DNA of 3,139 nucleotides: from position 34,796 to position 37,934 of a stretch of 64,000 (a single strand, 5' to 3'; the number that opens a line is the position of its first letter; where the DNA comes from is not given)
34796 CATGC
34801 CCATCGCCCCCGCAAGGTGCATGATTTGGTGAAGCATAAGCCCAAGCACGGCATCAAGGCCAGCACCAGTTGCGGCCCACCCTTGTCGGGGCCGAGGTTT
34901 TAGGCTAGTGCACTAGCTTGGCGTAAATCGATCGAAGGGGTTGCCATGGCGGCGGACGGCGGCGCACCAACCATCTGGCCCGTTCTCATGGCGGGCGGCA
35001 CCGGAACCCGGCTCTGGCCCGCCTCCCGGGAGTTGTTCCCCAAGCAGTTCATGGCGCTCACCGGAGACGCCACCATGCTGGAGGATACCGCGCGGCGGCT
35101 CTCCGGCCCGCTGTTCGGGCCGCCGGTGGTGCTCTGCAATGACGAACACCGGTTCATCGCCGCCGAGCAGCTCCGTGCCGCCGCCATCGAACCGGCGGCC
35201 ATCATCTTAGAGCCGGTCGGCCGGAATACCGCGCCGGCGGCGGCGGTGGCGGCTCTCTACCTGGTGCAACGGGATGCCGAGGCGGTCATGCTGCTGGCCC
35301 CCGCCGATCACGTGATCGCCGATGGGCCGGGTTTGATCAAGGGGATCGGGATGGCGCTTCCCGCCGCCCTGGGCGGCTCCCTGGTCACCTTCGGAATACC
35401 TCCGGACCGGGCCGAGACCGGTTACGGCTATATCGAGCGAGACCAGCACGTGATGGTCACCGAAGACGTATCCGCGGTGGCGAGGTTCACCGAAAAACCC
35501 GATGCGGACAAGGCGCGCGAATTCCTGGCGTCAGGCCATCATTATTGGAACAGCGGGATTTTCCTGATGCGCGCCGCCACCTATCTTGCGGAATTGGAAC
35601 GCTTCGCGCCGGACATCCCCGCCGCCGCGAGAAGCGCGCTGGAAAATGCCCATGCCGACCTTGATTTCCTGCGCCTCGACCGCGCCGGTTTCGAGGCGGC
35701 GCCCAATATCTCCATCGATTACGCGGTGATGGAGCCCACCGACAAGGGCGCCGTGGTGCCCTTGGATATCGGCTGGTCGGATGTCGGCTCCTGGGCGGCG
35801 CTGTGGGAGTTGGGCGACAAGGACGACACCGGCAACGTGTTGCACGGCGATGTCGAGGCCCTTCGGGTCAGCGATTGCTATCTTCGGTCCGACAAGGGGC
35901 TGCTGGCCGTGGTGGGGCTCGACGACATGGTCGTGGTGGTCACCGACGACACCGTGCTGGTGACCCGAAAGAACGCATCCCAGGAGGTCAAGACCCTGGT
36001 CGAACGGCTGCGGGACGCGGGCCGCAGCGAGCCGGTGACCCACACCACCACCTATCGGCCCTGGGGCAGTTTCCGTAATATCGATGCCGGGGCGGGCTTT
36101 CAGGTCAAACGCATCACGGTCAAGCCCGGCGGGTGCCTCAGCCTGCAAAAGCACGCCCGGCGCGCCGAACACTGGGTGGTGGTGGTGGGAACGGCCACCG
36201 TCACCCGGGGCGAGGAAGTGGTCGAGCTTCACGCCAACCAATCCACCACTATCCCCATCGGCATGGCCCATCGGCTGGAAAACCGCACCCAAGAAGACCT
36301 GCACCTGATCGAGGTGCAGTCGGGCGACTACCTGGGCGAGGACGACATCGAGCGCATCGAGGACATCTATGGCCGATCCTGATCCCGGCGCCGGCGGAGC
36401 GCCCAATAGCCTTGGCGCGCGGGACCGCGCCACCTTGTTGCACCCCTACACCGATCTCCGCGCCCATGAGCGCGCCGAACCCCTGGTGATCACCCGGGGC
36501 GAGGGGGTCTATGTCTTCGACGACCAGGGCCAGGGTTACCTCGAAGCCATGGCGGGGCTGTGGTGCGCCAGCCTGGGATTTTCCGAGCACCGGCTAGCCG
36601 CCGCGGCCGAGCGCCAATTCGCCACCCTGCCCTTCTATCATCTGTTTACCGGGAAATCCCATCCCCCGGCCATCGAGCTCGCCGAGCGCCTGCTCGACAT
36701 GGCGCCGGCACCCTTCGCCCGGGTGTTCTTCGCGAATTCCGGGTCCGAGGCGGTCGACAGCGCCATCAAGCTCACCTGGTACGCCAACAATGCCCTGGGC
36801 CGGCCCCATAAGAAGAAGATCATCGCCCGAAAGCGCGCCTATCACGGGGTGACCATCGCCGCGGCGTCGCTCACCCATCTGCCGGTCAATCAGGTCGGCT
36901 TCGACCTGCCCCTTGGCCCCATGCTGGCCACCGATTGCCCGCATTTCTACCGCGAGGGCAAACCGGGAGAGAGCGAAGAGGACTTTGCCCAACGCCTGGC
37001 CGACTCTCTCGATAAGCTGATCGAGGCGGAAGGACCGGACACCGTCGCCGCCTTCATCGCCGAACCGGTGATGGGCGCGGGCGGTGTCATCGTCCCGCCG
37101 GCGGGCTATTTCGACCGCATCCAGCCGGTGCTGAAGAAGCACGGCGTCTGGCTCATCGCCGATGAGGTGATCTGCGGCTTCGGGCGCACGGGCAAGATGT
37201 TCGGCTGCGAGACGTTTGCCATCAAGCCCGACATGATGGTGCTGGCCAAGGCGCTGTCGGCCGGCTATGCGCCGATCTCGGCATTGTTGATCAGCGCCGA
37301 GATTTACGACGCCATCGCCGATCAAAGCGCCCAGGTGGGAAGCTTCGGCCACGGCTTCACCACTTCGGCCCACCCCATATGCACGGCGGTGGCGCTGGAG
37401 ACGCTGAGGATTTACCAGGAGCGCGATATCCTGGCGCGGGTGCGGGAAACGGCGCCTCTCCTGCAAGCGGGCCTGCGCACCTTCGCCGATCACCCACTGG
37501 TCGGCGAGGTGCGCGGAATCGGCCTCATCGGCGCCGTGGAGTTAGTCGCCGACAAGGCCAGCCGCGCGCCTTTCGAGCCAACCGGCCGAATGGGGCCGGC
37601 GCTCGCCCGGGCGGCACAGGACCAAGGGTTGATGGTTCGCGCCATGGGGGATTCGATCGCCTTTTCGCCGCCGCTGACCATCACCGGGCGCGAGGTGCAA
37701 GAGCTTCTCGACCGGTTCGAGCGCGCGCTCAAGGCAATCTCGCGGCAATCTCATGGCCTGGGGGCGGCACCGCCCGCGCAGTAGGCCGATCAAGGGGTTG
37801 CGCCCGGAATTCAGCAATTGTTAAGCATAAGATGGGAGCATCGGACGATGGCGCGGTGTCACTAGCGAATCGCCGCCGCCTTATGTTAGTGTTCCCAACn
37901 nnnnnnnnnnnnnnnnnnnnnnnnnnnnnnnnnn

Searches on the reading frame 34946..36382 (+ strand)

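Call 34: search_protein_families(library=pfam, proteins=[window:34946-36382:+], max_evalue=0.00001)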
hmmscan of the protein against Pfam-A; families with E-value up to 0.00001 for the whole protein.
window:34946-36382:+ (478 aa): 4 families
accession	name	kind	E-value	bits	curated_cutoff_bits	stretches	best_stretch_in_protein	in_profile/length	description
PF00483.29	NTP_transferase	-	5.3e-49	167.5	21.2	1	12-293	2-242/245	Nucleotidyl transferase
PF01050.24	MannoseP_isomer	-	4.7e-45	152.9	23.6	1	359-473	2-116/116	Mannose-6-phosphate isomerase C-terminal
PF22640.1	ManC_GMP_beta-helix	-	1.6e-12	47.5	27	1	309-355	9-55/55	MannoseP isomerase/GMP-like beta-helix domain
PF07883.17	Cupin_2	-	1.9e-10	40.7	27.2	1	390-457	3-69/70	Cupin domain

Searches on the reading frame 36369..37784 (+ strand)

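Call 34: search_protein_families(library=pfam, proteins=[window:36369-37784:+], max_evalue=0.00001)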
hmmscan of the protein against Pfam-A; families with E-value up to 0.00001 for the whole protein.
window:36369-37784:+ (471 aa): 1 family
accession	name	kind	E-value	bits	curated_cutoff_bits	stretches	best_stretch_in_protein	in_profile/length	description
PF00202.27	Aminotran_3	-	1.6e-89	300.9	30.5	1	36-454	8-403/403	Aminotransferase class-III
